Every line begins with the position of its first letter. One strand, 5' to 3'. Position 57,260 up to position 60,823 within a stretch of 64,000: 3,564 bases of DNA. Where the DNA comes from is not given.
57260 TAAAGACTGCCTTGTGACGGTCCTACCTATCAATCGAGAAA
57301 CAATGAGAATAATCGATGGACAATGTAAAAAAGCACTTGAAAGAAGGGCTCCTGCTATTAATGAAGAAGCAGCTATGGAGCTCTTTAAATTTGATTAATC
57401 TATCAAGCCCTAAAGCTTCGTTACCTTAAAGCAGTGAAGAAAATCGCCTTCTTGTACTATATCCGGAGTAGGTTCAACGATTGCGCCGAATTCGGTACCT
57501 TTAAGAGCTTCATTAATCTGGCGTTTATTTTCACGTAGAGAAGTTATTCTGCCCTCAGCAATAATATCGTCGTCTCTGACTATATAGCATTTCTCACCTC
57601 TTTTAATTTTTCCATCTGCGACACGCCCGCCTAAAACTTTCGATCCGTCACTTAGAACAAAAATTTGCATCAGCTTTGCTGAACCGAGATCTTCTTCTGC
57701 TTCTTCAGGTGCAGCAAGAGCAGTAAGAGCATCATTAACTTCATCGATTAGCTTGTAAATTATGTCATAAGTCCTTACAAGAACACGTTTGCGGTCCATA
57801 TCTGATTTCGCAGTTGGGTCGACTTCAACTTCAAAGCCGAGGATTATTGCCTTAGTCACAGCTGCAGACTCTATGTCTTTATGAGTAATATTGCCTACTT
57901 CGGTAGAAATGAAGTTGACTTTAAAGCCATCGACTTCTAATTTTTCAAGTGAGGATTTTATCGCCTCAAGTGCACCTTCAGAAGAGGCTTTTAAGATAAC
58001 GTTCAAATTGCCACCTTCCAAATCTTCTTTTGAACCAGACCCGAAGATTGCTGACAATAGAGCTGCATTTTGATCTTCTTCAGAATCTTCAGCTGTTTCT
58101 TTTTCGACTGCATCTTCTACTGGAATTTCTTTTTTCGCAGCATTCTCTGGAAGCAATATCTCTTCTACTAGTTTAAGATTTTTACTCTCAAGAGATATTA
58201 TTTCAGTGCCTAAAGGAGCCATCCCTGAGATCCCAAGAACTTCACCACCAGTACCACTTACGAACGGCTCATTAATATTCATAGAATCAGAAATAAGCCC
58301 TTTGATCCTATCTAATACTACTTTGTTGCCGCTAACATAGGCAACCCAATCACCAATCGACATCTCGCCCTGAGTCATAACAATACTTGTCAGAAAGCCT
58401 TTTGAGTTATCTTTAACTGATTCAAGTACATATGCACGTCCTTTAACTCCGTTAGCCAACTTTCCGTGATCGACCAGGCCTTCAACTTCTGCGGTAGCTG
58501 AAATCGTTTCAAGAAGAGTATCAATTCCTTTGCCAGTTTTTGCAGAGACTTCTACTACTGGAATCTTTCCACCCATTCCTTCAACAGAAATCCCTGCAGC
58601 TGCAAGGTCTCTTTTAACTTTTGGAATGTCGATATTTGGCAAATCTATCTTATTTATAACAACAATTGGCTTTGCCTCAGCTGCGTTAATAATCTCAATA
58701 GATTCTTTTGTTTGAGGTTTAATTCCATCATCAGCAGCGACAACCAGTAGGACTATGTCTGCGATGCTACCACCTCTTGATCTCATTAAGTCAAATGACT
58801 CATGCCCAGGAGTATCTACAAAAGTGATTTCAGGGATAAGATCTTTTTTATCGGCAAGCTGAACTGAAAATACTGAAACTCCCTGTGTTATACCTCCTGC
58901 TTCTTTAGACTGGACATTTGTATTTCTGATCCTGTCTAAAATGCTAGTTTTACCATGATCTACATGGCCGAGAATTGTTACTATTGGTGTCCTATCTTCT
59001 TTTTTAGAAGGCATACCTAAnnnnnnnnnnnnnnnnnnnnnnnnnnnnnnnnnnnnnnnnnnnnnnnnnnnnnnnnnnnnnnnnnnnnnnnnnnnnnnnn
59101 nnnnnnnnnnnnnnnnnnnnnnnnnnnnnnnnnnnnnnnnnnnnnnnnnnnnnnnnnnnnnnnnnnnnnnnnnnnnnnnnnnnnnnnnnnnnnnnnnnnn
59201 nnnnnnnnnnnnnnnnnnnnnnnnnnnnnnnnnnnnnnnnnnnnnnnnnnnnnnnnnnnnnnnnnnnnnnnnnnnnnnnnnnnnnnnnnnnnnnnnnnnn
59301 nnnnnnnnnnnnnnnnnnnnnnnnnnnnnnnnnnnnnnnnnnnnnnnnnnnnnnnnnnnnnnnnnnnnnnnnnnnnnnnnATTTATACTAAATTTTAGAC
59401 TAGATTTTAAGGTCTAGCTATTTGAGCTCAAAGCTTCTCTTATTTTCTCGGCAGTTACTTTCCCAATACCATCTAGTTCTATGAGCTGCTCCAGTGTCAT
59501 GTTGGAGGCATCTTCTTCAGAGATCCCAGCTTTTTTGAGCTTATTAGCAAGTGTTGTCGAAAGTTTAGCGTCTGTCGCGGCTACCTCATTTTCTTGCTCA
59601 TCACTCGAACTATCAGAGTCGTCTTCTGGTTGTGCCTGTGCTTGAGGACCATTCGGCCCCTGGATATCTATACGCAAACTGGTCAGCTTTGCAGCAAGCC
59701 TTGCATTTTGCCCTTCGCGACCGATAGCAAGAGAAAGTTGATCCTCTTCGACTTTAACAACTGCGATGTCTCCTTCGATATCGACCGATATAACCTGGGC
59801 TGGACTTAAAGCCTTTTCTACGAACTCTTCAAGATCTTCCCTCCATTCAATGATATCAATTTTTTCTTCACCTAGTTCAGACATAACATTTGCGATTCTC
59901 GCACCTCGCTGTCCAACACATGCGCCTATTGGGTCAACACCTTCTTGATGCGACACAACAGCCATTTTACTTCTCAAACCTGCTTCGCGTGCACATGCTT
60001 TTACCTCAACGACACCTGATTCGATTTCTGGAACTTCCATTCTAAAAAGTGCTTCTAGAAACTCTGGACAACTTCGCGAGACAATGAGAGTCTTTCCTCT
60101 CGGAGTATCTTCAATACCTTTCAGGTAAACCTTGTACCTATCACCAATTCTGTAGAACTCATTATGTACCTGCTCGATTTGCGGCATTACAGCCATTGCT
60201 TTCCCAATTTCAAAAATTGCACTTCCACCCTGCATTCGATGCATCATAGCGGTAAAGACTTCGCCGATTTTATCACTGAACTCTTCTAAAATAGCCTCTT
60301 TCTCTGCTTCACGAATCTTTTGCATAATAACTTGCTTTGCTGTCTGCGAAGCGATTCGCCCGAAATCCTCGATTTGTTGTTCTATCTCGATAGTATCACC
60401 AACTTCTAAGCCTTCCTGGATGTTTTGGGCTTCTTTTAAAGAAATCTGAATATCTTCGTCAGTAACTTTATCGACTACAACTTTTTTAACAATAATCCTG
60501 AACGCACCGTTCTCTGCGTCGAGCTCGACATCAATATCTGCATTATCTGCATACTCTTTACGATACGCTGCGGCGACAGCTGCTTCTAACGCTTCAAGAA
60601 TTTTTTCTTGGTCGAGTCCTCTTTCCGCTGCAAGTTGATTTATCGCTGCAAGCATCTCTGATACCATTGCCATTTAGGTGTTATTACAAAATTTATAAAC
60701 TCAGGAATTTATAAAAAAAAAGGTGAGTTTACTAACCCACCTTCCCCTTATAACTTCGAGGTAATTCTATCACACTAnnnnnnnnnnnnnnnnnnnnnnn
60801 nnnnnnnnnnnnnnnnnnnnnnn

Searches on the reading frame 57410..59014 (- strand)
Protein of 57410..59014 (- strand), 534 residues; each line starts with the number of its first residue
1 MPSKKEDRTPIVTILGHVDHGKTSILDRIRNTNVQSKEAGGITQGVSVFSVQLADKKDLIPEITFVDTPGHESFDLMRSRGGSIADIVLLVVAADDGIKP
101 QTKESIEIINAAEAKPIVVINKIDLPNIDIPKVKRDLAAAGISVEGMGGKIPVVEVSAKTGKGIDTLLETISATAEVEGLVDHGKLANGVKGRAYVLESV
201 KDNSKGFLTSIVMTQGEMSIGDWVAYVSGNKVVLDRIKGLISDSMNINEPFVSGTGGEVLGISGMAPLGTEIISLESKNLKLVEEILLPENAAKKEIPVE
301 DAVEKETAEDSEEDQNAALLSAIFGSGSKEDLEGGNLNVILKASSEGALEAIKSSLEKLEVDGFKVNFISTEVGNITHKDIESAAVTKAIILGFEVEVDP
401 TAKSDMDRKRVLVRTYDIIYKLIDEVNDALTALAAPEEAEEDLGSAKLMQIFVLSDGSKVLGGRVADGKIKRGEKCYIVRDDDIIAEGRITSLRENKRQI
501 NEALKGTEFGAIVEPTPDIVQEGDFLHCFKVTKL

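Call 75: find_encoding_contigs(protein=window:57410-59014:-, flank=10000, max_places=6)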
Protein window:57410-59014:- (534 aa): 5 contigs read that carry it; 5 places shown.
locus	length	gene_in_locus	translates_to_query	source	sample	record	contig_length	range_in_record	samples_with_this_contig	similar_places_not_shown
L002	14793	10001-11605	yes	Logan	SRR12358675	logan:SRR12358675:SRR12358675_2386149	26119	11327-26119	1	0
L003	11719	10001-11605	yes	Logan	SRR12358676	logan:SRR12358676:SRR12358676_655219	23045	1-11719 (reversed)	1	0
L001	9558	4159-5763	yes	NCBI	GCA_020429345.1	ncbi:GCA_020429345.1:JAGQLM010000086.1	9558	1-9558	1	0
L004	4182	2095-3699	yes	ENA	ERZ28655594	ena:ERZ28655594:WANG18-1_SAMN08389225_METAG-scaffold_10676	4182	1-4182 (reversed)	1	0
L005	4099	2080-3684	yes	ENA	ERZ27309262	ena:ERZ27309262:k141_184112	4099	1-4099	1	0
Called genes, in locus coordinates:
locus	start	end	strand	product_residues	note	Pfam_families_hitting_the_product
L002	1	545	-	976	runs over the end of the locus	-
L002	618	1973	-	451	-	PF01547:SBP_bac_1, PF13416:SBP_bac_8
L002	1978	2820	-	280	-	PF04203:Sortase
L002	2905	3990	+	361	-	PF00226:DnaJ, PF27659:CHP02642 (faint), PF01556:DnaJ_C, PF00684:DnaJ_CXXCXGXG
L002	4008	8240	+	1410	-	-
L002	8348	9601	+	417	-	PF08529:NusA_N, PF13184:KH_NusA_1st, PF26594:KH_NusA_2nd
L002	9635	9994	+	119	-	PF04296:YlxR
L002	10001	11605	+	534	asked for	PF00009:GTP_EFTU, PF00071:Ras (weak), PF01926:MMR_HSR1, PF08477:Roc (weak), PF22042:EF-G_D2 (faint), PF03144:GTP_EFTU_D2 (faint), PF11987:IF-2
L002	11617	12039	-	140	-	-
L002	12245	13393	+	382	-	-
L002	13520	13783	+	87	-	PF00312:Ribosomal_S15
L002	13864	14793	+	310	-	?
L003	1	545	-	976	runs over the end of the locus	-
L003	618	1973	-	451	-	PF01547:SBP_bac_1, PF13416:SBP_bac_8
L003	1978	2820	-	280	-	PF04203:Sortase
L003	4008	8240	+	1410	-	-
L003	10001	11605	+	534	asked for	PF00009:GTP_EFTU, PF00071:Ras (weak), PF01926:MMR_HSR1, PF08477:Roc (weak), PF22042:EF-G_D2 (faint), PF03144:GTP_EFTU_D2 (faint), PF11987:IF-2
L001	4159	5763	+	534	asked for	PF00009:GTP_EFTU, PF00071:Ras (weak), PF01926:MMR_HSR1, PF08477:Roc (weak), PF22042:EF-G_D2 (faint), PF03144:GTP_EFTU_D2 (faint), PF11987:IF-2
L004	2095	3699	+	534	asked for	PF00009:GTP_EFTU, PF00071:Ras (weak), PF01926:MMR_HSR1, PF08477:Roc (weak), PF22042:EF-G_D2 (faint), PF03144:GTP_EFTU_D2 (faint), PF11987:IF-2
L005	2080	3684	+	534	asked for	PF00009:GTP_EFTU, PF00071:Ras (weak), PF01926:MMR_HSR1, PF08477:Roc (weak), PF22042:EF-G_D2 (faint), PF03144:GTP_EFTU_D2 (faint), PF11987:IF-2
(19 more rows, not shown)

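Call 78: search_protein_families(library=pfam, proteins=[L002:4008-5207:+, L002:4008-8237:+], max_evalue=1)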
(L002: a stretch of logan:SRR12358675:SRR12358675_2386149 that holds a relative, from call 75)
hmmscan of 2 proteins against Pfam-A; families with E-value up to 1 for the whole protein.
L002:4008-5207:+ (400 aa): 3 families
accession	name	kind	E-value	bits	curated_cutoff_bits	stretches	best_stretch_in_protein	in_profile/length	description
PF13620.12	CarboxypepD_reg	-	0.00074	20.2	32.3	1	146-190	2-44/82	Carboxypeptidase regulatory-like domain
PF18611.7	IL3Ra_N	-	0.11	12.9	26.1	0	329-356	39-66/78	IL-3 receptor alpha chain N-terminal domain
PF07198.17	DUF1410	-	0.42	11.4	25.5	1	307-354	9-50/61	Protein of unknown function (DUF1410)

L002:4008-8237:+ (1410 aa): 1 family
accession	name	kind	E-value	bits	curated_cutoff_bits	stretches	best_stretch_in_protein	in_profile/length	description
PF13620.12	CarboxypepD_reg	-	0.0036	18.1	32.3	1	146-190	2-44/82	Carboxypeptidase regulatory-like domain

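Call 87: search_protein_families(library=ncbifam, proteins=[L002:4008-8237:+], max_evalue=0.1)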
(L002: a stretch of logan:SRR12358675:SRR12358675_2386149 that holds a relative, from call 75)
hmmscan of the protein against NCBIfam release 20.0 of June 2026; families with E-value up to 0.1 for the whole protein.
L002:4008-8237:+ (1410 aa): 0 families

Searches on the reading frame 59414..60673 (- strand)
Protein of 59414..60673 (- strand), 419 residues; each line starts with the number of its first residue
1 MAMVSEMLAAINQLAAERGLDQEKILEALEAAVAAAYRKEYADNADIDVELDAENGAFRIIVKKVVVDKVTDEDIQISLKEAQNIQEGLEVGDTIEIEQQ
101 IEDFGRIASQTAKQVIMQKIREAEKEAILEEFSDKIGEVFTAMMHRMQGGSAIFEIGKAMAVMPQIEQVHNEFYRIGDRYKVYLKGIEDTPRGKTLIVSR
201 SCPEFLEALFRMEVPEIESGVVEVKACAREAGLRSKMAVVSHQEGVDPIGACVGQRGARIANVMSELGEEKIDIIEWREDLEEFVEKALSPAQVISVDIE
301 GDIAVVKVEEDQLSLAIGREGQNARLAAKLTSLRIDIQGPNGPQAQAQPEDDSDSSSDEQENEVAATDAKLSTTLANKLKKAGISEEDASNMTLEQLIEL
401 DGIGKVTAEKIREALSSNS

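Call 19: list_cluster_members(proteins=[window:59414-60673:-, window:53031-55151:-, window:40312-43332:-, window:43412-46549:-, window:57410-59014:-])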
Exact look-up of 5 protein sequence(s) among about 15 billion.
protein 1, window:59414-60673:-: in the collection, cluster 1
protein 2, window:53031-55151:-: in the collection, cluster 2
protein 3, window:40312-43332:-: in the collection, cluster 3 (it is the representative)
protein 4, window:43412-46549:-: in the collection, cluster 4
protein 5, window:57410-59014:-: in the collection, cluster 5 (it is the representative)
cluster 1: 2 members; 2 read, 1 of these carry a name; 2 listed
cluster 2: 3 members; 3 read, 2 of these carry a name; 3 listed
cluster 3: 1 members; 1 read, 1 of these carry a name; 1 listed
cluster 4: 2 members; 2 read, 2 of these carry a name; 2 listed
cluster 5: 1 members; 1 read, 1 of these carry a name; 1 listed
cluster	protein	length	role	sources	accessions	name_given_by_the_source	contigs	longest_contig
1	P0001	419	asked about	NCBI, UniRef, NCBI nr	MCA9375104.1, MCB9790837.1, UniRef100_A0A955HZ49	transcription termination/antitermination protein NusA [Candidatus Dojkabacteria ... | Transcription termination/antitermination protein NusA n=1 Tax=Candidatus Dojkabacteria ...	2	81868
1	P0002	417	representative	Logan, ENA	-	-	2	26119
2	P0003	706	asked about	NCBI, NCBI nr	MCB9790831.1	polyribonucleotide nucleotidyltransferase [Candidatus Nomurabacteria bacterium]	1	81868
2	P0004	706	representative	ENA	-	-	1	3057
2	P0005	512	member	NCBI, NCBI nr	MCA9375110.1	polyribonucleotide nucleotidyltransferase, partial [Candidatus Dojkabacteria bacterium] | polyribonucleotide nucleotidyltransferase [Candidatus Dojkabacteria bacterium]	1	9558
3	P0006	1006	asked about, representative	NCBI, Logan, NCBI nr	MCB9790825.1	fibronectin type III domain-containing protein [Candidatus Nomurabacteria bacterium]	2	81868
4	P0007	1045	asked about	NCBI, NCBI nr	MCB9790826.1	fibronectin type III domain-containing protein [Candidatus Nomurabacteria bacterium]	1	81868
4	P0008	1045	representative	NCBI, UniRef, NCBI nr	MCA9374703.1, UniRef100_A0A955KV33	fibronectin type III domain-containing protein [Candidatus Dojkabacteria bacterium] | Fibronectin type III domain-containing protein n=1 Tax=Candidatus Dojkabacteria bacterium ...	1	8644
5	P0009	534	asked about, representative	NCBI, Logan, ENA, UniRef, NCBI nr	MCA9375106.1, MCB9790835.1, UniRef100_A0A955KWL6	GTP-binding protein [Candidatus Dojkabacteria bacterium] | GTP-binding protein n=1 Tax=Candidatus Dojkabacteria bacterium TaxID=2099670 ...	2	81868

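Call 20: find_encoding_contigs(protein=window:59414-60673:-, flank=10000, max_places=4)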
Protein window:59414-60673:- (419 aa): 1 contig read that carries it; 1 place shown.
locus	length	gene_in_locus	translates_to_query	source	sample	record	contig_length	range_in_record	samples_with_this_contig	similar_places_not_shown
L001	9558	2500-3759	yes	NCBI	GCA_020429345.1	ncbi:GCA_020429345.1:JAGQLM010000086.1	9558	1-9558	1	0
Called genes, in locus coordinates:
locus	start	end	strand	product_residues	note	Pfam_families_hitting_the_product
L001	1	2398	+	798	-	?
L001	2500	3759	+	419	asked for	PF08529:NusA_N, PF13184:KH_NusA_1st, PF26594:KH_NusA_2nd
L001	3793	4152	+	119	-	PF04296:YlxR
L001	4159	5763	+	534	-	PF00009:GTP_EFTU, PF00071:Ras (weak), PF01926:MMR_HSR1, PF08477:Roc (weak), PF22042:EF-G_D2 (faint), PF03144:GTP_EFTU_D2 (faint), PF11987:IF-2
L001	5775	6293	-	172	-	-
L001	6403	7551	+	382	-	-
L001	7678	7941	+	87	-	PF00312:Ribosomal_S15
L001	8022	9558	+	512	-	PF01138:RNase_PH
